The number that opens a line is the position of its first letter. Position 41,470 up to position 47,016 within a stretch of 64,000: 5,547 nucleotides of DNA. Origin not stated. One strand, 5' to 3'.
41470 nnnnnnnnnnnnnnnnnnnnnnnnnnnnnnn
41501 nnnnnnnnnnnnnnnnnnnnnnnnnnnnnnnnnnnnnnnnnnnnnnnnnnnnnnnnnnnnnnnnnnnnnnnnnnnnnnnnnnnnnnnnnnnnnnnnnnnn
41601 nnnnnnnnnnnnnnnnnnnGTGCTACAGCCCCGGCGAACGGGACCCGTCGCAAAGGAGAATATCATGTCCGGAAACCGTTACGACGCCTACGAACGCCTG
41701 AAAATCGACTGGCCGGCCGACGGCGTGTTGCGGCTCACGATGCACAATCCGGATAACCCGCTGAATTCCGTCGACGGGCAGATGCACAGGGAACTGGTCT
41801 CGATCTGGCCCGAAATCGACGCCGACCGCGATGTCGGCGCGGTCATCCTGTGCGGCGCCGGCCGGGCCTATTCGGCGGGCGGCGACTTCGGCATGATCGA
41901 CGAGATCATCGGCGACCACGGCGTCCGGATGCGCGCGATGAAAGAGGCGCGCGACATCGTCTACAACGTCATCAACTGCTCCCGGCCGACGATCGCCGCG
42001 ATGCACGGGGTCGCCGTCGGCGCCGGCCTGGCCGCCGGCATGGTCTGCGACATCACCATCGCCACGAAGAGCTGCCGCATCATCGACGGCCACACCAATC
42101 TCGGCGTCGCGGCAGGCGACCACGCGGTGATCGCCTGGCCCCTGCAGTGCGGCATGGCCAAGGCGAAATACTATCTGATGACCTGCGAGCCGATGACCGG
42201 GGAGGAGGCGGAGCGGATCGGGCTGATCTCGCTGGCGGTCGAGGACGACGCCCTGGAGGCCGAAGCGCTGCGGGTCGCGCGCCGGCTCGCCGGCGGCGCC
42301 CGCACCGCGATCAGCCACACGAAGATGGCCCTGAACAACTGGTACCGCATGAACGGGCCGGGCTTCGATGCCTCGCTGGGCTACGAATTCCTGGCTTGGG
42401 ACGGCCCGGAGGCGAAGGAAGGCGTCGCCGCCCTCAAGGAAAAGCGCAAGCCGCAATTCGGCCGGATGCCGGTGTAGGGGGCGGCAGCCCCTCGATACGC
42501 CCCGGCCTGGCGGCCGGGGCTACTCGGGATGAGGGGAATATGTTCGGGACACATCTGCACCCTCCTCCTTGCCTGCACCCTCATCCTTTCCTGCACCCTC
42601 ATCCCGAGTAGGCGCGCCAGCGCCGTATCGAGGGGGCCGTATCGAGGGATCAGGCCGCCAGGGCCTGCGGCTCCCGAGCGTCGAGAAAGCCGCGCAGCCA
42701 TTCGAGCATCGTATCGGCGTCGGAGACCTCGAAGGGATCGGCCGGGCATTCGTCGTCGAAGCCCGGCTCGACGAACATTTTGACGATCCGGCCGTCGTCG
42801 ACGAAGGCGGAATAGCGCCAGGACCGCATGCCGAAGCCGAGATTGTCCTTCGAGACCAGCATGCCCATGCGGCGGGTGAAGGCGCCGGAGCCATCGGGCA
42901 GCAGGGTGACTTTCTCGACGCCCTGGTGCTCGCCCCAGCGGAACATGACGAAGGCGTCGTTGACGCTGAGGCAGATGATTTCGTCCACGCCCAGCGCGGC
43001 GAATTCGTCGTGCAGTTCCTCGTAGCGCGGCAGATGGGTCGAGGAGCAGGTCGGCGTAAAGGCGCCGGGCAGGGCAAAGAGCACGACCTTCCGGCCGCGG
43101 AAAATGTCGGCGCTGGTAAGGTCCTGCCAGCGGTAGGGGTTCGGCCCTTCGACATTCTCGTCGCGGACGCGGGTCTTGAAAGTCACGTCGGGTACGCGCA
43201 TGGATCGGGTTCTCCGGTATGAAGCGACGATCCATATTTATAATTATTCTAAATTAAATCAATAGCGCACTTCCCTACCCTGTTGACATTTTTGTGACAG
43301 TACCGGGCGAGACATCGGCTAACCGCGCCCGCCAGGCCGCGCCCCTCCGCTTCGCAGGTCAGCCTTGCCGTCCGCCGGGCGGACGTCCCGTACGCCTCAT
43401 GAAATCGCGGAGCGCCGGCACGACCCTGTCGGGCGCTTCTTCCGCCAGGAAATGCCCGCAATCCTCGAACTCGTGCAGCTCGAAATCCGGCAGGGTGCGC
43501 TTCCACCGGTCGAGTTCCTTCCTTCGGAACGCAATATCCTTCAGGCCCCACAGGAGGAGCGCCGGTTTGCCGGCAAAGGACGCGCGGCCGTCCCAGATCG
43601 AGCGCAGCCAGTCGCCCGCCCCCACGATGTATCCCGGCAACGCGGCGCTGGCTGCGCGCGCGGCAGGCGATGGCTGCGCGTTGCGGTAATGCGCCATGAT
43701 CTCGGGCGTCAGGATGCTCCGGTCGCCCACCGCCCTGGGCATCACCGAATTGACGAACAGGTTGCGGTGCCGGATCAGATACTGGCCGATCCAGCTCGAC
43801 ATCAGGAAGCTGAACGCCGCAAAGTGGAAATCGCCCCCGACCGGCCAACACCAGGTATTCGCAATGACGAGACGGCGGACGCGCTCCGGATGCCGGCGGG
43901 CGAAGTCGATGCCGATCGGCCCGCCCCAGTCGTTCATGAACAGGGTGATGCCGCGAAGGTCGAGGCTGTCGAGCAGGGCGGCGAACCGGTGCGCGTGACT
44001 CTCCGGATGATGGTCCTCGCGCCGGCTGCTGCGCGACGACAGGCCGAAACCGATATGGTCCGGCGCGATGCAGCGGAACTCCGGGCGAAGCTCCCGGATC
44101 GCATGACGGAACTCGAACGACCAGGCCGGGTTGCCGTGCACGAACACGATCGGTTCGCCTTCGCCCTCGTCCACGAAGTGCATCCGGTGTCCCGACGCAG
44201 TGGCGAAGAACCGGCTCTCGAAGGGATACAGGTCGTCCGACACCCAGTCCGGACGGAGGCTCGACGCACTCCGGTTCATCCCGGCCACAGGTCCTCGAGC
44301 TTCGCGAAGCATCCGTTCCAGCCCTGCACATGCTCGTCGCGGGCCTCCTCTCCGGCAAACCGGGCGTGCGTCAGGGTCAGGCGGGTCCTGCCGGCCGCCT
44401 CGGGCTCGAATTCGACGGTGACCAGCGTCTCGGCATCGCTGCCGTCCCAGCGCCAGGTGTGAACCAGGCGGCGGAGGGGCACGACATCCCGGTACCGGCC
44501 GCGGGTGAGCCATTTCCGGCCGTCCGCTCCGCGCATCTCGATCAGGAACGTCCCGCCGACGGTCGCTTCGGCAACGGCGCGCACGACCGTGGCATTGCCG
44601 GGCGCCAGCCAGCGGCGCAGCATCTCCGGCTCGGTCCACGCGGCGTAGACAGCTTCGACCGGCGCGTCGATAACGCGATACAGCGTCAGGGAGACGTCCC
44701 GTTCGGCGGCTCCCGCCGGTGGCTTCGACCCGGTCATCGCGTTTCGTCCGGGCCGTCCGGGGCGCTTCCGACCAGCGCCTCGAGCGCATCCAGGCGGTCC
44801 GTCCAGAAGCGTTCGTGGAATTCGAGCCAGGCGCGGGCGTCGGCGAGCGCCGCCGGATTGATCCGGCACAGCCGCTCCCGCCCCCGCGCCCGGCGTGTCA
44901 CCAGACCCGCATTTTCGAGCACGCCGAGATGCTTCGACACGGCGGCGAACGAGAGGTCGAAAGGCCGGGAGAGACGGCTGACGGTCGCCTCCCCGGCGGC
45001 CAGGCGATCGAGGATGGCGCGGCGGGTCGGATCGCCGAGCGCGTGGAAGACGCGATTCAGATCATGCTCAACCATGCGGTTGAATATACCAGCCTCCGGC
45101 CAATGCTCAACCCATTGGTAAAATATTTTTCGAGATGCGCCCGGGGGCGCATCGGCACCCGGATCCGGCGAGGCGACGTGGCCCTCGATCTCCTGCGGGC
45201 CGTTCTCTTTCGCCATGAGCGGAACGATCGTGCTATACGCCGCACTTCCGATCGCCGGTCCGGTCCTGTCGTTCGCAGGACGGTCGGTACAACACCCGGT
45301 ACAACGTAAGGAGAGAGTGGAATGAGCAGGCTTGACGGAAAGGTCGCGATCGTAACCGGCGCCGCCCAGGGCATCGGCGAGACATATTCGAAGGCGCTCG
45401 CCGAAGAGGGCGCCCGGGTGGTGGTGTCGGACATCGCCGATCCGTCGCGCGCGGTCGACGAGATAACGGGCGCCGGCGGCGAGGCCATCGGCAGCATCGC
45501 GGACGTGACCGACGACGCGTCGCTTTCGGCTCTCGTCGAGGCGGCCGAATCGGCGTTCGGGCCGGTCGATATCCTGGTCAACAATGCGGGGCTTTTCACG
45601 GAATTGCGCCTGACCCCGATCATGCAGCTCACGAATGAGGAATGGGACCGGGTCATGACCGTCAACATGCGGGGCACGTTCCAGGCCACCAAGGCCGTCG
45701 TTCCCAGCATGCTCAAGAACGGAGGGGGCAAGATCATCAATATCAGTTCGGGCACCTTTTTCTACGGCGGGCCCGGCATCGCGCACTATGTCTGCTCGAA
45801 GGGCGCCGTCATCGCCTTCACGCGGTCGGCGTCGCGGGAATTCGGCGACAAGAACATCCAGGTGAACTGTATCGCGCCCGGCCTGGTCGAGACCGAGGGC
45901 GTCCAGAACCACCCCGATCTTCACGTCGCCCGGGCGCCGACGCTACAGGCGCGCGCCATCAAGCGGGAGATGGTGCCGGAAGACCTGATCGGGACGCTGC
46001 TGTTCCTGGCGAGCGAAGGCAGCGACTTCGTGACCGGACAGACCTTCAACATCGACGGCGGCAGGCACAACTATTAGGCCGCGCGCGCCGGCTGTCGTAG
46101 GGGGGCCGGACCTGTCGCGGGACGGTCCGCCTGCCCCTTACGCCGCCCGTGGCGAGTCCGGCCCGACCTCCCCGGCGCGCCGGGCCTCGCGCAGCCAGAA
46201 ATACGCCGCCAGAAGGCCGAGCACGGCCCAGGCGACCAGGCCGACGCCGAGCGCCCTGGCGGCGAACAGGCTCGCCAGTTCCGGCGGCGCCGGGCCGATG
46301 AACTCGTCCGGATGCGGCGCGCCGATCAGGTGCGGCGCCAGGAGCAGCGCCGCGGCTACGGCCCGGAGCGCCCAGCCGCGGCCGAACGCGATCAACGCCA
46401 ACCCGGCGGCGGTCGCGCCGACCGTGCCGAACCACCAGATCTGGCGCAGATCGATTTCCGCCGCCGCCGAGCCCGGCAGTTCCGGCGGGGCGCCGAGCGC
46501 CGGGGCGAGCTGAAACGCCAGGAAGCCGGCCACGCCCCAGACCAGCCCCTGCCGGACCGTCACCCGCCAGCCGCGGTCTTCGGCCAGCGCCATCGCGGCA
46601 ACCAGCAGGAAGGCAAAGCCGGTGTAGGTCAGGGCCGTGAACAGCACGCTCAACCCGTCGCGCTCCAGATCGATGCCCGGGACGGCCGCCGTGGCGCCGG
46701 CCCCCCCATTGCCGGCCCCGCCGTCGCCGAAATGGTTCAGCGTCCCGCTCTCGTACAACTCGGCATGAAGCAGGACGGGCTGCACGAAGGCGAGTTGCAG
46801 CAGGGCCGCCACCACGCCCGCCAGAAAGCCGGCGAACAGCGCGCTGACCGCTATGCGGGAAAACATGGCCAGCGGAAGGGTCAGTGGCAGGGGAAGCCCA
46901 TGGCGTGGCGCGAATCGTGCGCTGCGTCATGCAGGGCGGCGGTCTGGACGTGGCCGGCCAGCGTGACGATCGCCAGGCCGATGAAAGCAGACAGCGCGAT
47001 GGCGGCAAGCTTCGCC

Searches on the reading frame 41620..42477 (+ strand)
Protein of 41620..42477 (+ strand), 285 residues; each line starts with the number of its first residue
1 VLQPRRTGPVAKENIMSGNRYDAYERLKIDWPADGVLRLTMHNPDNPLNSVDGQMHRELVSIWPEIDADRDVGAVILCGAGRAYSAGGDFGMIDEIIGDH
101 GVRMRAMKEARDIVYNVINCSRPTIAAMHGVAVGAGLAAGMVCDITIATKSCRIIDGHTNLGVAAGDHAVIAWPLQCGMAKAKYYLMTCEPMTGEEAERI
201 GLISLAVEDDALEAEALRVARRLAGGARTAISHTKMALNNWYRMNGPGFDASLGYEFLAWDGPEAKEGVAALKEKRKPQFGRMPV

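Call 55: search_protein_families(library=pfam, proteins=[window:41620-42477:+], max_evalue=0.000001)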
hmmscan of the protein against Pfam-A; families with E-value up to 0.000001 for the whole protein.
window:41620-42477:+ (285 aa): 2 families
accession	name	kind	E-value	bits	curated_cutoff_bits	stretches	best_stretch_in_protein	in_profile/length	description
PF00378.25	ECH_1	-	8.7e-41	140.3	27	1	34-281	4-249/251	Enoyl-CoA hydratase/isomerase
PF16113.10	ECH_2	-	2.7e-18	67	27.2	1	40-214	5-179/335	Enoyl-CoA hydratase/isomerase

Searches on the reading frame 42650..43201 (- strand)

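Call 55: search_protein_families(library=pfam, proteins=[window:42650-43201:-], max_evalue=0.000001)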
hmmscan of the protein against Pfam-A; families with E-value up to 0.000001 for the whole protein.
window:42650-43201:- (183 aa): 2 families
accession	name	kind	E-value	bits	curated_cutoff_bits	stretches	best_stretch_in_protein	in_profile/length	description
PF08534.16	Redoxin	-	1.5e-29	103.1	26.6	1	27-163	20-145/148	Redoxin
PF00578.27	AhpC-TSA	-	1.3e-13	51.4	26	1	25-141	15-122/124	AhpC/TSA family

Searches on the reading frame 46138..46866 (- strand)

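Call 55: search_protein_families(library=pfam, proteins=[window:46138-46866:-], max_evalue=0.000001)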
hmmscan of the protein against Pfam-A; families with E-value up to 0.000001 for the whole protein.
window:46138-46866:- (242 aa): 1 family
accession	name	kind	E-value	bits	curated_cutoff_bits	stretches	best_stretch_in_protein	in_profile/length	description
PF09490.15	CbtA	-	9.5e-45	153.7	30.7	1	2-224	1-238/239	Probable cobalt transporter subunit (CbtA)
